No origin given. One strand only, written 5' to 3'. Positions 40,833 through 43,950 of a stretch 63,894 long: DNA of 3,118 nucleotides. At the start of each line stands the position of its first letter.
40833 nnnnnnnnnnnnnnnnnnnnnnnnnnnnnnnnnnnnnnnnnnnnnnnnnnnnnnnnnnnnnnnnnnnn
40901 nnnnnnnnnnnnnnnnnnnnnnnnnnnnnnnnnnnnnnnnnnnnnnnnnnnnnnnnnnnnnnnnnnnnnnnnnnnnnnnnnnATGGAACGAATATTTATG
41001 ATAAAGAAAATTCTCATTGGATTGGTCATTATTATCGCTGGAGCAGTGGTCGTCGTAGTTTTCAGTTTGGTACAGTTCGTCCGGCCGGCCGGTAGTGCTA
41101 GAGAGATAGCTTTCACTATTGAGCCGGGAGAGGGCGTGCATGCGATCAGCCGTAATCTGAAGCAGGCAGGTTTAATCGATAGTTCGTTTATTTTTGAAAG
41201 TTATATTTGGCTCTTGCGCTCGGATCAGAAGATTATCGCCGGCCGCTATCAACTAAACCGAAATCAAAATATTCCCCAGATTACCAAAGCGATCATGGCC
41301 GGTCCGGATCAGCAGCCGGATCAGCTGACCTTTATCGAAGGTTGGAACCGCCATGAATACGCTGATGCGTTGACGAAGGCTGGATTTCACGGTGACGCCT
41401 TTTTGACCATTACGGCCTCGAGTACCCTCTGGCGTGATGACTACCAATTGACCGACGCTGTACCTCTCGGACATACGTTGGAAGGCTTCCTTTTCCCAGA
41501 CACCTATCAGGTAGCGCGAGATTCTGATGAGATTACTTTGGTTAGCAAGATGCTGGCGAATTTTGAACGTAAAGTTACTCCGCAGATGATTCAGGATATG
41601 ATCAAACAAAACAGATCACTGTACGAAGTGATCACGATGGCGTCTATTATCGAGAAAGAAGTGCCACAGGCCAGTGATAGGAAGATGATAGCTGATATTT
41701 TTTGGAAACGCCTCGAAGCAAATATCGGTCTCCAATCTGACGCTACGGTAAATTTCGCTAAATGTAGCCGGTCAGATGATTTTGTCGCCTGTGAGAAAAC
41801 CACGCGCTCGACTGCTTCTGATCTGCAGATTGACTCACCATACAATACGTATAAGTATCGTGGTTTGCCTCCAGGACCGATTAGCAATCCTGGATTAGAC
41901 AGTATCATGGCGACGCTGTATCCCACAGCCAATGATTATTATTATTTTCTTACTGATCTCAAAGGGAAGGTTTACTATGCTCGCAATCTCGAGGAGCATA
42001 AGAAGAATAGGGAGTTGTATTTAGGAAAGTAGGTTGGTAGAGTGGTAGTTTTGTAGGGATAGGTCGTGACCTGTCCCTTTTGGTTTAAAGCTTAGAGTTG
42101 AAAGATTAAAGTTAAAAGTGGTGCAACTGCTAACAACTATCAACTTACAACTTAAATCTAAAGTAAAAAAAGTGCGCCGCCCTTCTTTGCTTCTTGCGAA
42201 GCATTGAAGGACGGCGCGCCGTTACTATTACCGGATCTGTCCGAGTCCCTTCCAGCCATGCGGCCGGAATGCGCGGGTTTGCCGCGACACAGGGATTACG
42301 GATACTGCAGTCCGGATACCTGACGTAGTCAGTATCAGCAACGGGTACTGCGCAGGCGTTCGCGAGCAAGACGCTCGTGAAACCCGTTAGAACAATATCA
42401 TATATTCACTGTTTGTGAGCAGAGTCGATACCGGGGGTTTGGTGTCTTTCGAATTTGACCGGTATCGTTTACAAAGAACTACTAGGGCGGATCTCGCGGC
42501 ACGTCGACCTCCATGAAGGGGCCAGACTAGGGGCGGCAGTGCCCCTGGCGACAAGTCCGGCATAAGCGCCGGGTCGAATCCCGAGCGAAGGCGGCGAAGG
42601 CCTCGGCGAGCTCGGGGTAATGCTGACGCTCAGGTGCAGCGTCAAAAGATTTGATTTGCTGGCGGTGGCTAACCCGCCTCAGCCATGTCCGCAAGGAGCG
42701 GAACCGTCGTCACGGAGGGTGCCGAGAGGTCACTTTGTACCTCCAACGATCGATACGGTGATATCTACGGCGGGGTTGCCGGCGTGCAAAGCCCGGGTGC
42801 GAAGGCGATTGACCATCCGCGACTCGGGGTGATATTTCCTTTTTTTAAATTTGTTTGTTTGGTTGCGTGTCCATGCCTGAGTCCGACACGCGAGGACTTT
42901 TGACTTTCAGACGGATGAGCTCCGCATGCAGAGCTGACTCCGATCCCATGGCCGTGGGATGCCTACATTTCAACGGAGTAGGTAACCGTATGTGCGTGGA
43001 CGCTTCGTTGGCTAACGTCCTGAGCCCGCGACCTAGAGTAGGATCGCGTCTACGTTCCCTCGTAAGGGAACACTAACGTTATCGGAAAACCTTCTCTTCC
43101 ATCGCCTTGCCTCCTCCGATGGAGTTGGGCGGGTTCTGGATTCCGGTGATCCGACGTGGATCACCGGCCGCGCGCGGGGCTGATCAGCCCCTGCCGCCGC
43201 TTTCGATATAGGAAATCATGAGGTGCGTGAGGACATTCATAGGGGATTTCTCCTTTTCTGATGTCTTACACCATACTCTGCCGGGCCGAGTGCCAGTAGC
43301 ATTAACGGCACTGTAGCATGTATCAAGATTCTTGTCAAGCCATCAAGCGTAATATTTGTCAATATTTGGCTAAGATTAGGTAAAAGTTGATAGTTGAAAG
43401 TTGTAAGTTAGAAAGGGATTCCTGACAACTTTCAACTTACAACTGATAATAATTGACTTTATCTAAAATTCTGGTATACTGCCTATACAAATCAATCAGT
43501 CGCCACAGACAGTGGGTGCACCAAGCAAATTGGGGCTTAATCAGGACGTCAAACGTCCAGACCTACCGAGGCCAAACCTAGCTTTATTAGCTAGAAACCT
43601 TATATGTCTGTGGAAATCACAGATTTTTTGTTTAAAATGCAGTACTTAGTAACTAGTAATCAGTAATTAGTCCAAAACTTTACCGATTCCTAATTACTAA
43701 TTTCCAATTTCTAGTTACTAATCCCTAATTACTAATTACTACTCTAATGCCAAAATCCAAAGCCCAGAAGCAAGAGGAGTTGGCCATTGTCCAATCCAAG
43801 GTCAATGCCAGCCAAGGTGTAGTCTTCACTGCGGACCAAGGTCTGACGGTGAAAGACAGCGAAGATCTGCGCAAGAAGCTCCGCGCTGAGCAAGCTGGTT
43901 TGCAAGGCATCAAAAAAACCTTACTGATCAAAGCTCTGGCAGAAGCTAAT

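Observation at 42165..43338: Orphan 1.1 kb GC-rich transcription unit with no credible ORF: candidate novel large structured RNA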

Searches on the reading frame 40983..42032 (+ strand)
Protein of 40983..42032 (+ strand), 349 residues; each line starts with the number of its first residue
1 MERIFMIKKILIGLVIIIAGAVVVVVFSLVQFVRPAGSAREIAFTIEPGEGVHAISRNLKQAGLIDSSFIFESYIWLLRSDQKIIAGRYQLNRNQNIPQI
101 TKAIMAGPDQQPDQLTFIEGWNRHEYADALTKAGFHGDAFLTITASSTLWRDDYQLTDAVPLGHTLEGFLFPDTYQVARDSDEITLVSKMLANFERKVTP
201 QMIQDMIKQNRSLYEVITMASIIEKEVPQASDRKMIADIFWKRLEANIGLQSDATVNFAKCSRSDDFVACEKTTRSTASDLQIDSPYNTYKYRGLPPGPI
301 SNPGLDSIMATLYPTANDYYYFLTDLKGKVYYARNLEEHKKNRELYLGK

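Call 13: find_encoding_contigs(protein=window:40983-42032:+, flank=10000, max_places=10)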
Protein window:40983-42032:+ (349 aa): no gene with exactly this product is on record in the collection.

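Call 30: find_homologous_proteins(query=window:40983-42029:+, max_evalue=1e-40)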
Query seq(349 aa) (349 aa): 3652 proteins with E <= 1e-40 among 8000 candidates; the best 120 are listed.
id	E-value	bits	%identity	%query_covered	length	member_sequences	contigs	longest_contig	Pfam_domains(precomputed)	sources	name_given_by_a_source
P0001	1.2e-227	773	100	99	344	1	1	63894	PF02618.22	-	-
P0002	6.7e-199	678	87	99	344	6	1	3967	PF02618.22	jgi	jgi:UPF0755 protein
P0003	1.5e-130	454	82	70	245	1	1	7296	PF02618.22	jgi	-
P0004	9.2e-121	421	58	93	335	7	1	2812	PF02618.22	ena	-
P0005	8.0e-118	412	58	91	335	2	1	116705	PF02618.22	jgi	-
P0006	1.1e-115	405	54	99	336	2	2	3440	PF02618.22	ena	-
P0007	1.1e-111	392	55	96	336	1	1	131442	PF02618.22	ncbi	ncbi:MAG: endolytic transglycosylase MltG [Candidatus Komeilibacteria bacterium]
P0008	2.5e-111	390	53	96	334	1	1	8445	PF02618.22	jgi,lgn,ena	-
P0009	4.4e-97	344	49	98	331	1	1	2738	PF02618.22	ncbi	-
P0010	7.6e-96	339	49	91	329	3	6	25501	PF02618.22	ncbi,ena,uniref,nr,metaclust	ncbi:MAG: hypothetical protein A3B31_00860 [Candidatus Komeilibacteria bacterium RIFCSPLOWO2_01_FULL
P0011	8.5e-95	336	49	89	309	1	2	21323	PF02618.22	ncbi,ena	-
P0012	1.1e-94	336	50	87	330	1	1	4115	PF02618.22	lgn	-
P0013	2.5e-93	331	50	98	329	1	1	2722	PF02618.22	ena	-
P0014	1.6e-92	329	47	89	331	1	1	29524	PF02618.22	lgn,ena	-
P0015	2.4e-92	328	47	98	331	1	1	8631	PF02618.22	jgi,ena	-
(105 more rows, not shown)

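Call 31: find_encoding_contigs(protein=P0002, flank=10000, max_places=6)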
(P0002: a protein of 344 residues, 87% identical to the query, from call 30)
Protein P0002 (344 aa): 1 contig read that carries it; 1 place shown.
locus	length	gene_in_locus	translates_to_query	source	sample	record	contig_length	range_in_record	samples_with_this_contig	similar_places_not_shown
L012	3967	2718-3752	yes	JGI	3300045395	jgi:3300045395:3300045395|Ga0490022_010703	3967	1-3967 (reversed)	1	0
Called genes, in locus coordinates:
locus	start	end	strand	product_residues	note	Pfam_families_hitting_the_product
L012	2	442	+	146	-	?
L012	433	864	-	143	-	PF02681:DUF212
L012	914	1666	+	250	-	PF02673:BacA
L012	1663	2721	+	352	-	PF00483:NTP_transferase, PF22640:ManC_GMP_beta-helix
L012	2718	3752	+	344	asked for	PF02618:YceG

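Call 32: find_encoding_contigs(protein=P0003, flank=10000, max_places=6)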
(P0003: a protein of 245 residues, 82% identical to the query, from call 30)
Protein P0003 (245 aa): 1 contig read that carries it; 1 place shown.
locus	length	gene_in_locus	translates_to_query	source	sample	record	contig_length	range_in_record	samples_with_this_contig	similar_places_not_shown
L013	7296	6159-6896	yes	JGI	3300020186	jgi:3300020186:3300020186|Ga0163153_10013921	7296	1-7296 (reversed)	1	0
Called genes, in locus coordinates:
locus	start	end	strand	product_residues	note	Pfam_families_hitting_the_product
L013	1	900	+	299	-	PF06415:iPGM_N, PF01663:Phosphodiest (weak), PF01676:Metalloenzyme, PF00884:Sulfatase (weak)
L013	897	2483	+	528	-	PF01676:Metalloenzyme, PF06415:iPGM_N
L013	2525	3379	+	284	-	PF01149:Fapy_DNA_glyco, PF06831:H2TH, PF06827:zf-FPG_IleRS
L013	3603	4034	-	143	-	PF02681:DUF212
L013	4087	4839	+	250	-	PF02673:BacA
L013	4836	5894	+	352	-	PF00483:NTP_transferase, PF22640:ManC_GMP_beta-helix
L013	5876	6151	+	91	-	-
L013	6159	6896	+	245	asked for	PF02618:YceG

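Call 33: find_encoding_contigs(protein=P0005, flank=6000, max_places=3)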
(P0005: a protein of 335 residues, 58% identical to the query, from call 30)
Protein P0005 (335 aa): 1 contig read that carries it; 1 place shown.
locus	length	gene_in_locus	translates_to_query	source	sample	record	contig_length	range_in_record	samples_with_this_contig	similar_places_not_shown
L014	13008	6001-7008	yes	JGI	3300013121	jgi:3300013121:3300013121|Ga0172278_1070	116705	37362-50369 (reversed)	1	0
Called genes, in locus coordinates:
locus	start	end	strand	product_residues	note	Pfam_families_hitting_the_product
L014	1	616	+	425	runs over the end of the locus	PF03952:Enolase_N, PF00113:Enolase_C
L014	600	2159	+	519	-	PF01676:Metalloenzyme, PF00884:Sulfatase (faint), PF06415:iPGM_N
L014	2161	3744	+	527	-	PF01676:Metalloenzyme, PF06415:iPGM_N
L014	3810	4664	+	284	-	PF01149:Fapy_DNA_glyco, PF06831:H2TH, PF06827:zf-FPG_IleRS (weak)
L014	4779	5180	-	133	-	PF02681:DUF212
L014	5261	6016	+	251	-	PF02673:BacA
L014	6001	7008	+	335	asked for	PF02618:YceG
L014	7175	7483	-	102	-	-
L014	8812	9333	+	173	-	PF00466:Ribosomal_L10, PF27436:RL10_C (weak)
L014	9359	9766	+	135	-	PF16320:Ribosomal_L12_N, PF00542:Ribosomal_L12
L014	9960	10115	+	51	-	-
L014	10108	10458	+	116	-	-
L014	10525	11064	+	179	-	-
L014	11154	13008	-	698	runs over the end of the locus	-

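Call 34: find_encoding_contigs(protein=P0007, flank=6000, max_places=3)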
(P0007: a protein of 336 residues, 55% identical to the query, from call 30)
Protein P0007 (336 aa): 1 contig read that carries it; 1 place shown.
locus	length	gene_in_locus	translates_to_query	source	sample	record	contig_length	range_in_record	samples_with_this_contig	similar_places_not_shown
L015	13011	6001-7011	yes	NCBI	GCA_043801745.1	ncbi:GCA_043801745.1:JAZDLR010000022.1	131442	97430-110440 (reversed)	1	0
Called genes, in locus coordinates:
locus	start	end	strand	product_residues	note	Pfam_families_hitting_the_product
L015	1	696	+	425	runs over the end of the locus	PF03952:Enolase_N, PF00113:Enolase_C, PF07476:MAAL_C (faint)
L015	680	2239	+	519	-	PF01676:Metalloenzyme, PF06415:iPGM_N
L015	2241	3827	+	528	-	PF01676:Metalloenzyme, PF06415:iPGM_N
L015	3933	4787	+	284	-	PF01149:Fapy_DNA_glyco, PF06831:H2TH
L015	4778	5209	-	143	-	PF01569:PAP2 (faint), PF02681:DUF212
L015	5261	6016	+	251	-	PF02673:BacA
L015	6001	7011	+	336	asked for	PF02618:YceG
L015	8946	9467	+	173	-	PF00466:Ribosomal_L10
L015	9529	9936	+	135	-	PF16320:Ribosomal_L12_N, PF00542:Ribosomal_L12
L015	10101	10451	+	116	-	-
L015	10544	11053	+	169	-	-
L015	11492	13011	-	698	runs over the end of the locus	-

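Call 59: find_encoding_contigs(protein=P0008, flank=8000, max_places=4)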
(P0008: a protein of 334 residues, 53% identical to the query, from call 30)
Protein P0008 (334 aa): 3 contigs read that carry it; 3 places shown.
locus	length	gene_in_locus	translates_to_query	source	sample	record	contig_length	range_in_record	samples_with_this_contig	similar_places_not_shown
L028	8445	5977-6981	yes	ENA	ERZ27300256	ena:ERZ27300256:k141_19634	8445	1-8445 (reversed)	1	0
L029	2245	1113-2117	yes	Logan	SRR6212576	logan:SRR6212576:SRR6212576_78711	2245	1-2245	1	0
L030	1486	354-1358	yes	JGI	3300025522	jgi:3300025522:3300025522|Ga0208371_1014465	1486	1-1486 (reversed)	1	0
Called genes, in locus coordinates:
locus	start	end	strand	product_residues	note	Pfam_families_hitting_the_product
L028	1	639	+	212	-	?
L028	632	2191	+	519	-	PF01676:Metalloenzyme, PF06415:iPGM_N, PF00884:Sulfatase (weak)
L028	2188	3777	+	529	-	PF01676:Metalloenzyme, PF06415:iPGM_N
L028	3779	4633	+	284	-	PF01149:Fapy_DNA_glyco, PF06831:H2TH, PF06827:zf-FPG_IleRS (weak)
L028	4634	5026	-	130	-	PF02681:DUF212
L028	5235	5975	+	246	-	PF02673:BacA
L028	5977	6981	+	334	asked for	PF02618:YceG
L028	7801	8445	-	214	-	?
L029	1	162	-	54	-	?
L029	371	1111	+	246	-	PF02673:BacA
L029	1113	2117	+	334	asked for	PF02618:YceG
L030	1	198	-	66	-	?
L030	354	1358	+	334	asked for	PF02618:YceG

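Call 60: find_encoding_contigs(protein=P0006, flank=8000, max_places=4)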
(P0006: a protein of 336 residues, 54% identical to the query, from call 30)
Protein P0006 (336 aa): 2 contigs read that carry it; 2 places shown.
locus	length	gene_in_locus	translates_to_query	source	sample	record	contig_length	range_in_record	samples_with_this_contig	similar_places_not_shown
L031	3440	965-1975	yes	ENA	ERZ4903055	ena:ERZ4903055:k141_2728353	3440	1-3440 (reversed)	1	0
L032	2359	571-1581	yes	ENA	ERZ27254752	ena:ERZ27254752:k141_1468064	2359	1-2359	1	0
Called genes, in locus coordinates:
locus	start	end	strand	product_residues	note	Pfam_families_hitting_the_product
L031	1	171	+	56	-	?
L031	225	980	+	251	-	PF02673:BacA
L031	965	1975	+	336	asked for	PF02618:YceG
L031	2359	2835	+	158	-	-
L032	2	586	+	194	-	?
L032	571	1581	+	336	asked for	PF02618:YceG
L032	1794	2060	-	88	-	-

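Call 61: find_encoding_contigs(protein=P0004, flank=8000, max_places=4)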
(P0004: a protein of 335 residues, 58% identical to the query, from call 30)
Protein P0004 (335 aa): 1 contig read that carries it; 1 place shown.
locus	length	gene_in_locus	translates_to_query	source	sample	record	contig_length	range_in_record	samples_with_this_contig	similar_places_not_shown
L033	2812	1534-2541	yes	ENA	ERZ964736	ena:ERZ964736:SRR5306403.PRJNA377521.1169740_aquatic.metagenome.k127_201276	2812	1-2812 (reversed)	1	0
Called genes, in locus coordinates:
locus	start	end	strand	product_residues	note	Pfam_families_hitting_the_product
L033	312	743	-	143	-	PF02681:DUF212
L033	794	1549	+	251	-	PF02673:BacA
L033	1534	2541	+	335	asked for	PF02618:YceG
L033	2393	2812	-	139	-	?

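Call 106: search_protein_families(library=pfam, max_evalue=0.01, proteins=[L014:7175-7483:-])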
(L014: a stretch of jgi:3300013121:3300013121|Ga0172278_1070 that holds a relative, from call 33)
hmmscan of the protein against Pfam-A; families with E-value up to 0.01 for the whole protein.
L014:7175-7483:- (102 aa): 1 family
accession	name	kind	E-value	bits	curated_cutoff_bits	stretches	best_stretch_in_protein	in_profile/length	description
PF16697.10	Yop-YscD_cpl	-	0.0012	19.4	33.2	1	21-100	11-92/94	Inner membrane component of T3SS, cytoplasmic domain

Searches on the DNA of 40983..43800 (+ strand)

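Call 5: search_rna_families(source=window, start=41900, end=43800, threshold=evalue, max_evalue=10, show_alignments=3)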
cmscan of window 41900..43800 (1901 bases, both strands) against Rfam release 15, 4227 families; matches with E-value up to 10: 12.
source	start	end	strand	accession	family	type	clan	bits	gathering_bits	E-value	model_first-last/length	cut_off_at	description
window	43485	43638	+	RF00557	L10_leader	Cis-reg; leader;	-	41.7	44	7.3e-05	1-138/138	no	Ribosomal protein L10 leader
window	43382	43447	-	RF03684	mir-1990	Gene; miRNA;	-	25.8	63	0.0041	1-75/75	no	mir-1990 microRNA precursor family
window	43080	43143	+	RF02125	JPX_2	Gene; lncRNA;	-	22.3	48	0.11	1-69/69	no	JPX transcript, XIST activator conserved region 2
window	43345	43451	+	RF01649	ceN67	Gene; snRNA; snoRNA; HACA-box;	-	19.6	70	2.5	1-130/130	no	Caenorhabditis snoRNA ceN67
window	43700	43719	-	RF01371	CRISPR-DR58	Gene; CRISPR;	-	18.8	38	2.1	1-37/37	no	CRISPR RNA direct repeat element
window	42150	42216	-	RF01581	RUF6-5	Gene; sRNA;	-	18.2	70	2.2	1-156/156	no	Plasmodium RNA of unknown function RUF6-5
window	43635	43731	-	RF03714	MIR774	Gene; miRNA;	-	17.8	80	4.9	1-98/98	no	MIR774 microRNA precursor family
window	43291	43325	+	RF03070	ssNA-helicase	Gene; sRNA;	-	17.4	41.5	4.6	1-49/49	no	ssNA-helicase RNA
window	43651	43707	-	RF04255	MIR8001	Gene; miRNA;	-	16.7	90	9.5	1-67/67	no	MIR8001 microRNA precursor family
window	42104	42157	-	RF04081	mir-1992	Gene; miRNA;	-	16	70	3.8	1-75/75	no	mir-1992 microRNA precursor family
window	42039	42159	-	RF04237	mir-1490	Gene; miRNA;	-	15.9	75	3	1-77/77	no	mir-1490 microRNA precursor family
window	42471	42622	+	RF00222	IRES_Bag1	Cis-reg; IRES;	-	11.5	37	7.7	1-370/370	no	Bag-1 internal ribosome entry site (IRES)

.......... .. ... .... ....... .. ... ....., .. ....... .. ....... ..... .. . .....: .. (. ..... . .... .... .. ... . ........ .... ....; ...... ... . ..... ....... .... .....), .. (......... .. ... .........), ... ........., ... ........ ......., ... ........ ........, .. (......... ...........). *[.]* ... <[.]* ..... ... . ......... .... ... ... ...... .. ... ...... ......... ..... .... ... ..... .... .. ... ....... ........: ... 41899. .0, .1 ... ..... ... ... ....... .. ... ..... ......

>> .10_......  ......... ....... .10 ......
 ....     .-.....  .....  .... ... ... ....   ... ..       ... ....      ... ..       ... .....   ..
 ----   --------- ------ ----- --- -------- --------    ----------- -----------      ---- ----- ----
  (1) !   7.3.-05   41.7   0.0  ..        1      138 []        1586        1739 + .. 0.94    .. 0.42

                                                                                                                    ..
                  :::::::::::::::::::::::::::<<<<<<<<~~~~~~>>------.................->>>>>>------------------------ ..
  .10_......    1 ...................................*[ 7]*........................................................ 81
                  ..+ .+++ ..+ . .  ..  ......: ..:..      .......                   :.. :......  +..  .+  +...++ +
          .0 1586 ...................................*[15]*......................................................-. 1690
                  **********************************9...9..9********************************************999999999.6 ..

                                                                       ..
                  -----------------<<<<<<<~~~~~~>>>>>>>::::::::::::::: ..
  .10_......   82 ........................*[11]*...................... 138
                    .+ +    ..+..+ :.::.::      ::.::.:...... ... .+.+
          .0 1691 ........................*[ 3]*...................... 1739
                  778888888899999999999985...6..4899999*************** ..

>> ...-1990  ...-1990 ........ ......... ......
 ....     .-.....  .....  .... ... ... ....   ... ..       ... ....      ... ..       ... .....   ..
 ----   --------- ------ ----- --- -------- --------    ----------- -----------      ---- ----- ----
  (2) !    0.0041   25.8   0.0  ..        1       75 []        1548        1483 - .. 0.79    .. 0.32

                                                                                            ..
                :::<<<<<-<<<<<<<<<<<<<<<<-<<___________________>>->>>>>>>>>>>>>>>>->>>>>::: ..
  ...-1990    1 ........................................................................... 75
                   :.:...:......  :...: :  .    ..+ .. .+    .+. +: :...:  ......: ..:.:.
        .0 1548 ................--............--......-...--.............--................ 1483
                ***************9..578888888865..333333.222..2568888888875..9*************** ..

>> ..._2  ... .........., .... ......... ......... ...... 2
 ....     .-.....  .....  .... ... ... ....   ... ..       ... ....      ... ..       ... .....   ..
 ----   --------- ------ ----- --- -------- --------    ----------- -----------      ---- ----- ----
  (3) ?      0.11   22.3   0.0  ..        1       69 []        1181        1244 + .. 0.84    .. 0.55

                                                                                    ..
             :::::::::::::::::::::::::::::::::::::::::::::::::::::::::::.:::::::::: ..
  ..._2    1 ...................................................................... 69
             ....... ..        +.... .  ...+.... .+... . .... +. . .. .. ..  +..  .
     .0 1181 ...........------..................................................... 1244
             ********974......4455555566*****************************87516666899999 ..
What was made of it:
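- On Ribosomal protein L10 leader (RF00557): 43485-43638 (plus strand) scores 41.7 bits, just under the gathering score of 44 (call 5).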

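Call 10: search_dna_similar(query=window:42165-43338:+, collection=plasmids, mode=distant, max_evalue=0.01)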
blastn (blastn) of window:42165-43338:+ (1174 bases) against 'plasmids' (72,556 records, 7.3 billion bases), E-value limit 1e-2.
No match.

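Call 11: search_dna_similar(query=window:42165-43338:+, collection=phages, mode=distant, max_evalue=0.01)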
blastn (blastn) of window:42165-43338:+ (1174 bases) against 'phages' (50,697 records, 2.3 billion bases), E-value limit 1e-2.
No match.
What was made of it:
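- On Integrated mobile element or cassette: There is no integrase or ORF. blastn finds no phage or plasmid match (calls 10, 11).
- Tried and rejected: Phage or plasmid origin: blastn in distant mode found no match (calls 10, 11).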

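Call 39: search_rna_families(sources=[L014, L015, L002], threshold=evalue, max_evalue=0.1)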
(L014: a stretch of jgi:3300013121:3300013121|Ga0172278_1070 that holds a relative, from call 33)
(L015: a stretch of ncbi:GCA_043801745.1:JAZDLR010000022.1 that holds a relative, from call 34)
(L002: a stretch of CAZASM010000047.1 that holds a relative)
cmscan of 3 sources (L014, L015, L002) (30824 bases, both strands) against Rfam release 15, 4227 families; matches with E-value up to 0.1: 3.
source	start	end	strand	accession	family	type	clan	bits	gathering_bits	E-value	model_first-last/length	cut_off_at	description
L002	2316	2448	+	RF00557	L10_leader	Cis-reg; leader;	-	51.8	44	1e-05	1-138/138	no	Ribosomal protein L10 leader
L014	8624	8768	+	RF00557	L10_leader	Cis-reg; leader;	-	51.7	44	1.1e-05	1-138/138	no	Ribosomal protein L10 leader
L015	8740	8893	+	RF00557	L10_leader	Cis-reg; leader;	-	50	44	2.5e-05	1-138/138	no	Ribosomal protein L10 leader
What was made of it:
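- On Rfam large ncRNAs (OLE, GOLLD, ROOL, HEARO, raiA), RNase P, tmRNA, 6S, SRP, rRNA, group I/II introns: L002, L014 and L015 likewise show only the L10 leader (call 39).
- On Ribosomal protein L10 leader (RF00557): Relatives score 50-52 bits (call 39).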
